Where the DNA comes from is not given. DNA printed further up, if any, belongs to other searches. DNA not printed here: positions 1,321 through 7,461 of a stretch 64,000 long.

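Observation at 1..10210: Open-ended satellite of at least 10 kb with a 23-bp monomer and a near-perfect higher-order repeat of about 3.78 kb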

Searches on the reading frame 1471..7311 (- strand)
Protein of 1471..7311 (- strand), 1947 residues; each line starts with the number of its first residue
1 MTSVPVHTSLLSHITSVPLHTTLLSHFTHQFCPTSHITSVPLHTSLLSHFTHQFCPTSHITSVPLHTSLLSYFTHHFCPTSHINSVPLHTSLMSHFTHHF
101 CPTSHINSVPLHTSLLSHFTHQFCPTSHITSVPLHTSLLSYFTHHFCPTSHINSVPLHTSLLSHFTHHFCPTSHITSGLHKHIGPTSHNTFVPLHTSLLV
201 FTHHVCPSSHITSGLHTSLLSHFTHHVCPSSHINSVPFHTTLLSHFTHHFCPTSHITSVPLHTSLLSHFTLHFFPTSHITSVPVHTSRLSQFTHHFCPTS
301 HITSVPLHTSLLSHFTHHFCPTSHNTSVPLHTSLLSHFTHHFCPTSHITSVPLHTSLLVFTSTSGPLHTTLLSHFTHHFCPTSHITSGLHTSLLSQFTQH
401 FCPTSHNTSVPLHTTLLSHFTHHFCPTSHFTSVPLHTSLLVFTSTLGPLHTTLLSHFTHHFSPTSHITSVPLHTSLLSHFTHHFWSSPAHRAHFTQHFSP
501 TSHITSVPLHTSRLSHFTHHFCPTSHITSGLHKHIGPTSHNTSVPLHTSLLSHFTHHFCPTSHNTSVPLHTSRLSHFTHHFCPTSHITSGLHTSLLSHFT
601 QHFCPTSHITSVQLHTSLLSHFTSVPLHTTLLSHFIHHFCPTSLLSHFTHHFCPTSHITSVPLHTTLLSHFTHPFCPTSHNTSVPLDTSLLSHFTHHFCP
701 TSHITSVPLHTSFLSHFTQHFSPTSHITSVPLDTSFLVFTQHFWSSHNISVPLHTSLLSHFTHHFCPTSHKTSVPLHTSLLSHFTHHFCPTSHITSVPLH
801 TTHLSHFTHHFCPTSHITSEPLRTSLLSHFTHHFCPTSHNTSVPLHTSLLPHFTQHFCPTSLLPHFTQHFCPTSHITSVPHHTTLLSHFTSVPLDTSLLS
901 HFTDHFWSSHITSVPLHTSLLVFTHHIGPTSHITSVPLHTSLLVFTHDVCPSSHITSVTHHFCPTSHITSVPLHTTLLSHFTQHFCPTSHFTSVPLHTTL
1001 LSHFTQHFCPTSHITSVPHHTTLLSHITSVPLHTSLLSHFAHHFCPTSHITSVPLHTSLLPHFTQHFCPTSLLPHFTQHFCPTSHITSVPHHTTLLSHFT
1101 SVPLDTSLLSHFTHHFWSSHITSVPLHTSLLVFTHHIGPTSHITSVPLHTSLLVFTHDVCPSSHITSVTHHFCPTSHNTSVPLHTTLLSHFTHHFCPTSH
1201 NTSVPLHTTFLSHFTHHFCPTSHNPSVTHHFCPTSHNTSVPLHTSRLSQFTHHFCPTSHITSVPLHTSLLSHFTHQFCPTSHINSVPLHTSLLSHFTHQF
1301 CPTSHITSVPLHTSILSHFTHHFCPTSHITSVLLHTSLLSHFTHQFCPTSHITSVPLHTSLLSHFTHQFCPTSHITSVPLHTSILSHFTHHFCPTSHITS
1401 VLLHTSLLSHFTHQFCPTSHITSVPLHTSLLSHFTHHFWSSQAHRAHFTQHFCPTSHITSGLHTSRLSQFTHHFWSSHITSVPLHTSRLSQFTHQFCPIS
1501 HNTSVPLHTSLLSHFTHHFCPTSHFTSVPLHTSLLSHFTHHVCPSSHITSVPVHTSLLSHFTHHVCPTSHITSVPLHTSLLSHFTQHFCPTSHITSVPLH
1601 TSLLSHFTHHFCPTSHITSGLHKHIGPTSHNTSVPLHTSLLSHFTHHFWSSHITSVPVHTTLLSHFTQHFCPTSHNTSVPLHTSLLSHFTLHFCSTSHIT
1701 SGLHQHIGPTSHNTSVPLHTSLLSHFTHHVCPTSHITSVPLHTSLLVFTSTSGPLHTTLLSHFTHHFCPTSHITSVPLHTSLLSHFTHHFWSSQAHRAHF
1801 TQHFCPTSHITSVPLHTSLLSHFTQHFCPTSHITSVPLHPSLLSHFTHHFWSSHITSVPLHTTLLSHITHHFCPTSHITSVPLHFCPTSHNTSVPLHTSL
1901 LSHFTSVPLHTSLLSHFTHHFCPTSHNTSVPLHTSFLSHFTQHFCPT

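Call 25: list_cluster_members(proteins=[window:1471-7311:-, window:1471-7470:-, window:419-2956:-, window:5255-8701:-, window:8100-9422:-, window:1471-7035:-, window:12090-12866:-, window:48774-50210:+, window:47332-48171:+])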
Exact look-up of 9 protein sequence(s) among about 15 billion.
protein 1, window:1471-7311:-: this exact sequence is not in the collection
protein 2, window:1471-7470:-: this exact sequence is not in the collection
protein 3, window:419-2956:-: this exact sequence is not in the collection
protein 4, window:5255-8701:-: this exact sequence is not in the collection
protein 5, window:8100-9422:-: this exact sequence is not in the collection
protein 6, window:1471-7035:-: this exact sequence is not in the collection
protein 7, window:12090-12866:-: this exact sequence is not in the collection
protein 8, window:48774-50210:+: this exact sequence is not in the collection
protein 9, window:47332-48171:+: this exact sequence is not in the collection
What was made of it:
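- The exact ORFs are not in the protein collection (call 25).
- Tried and rejected: Exact look-ups of nine window ORFs (six from the array, three from elsewhere) found none in the collection (call 25).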
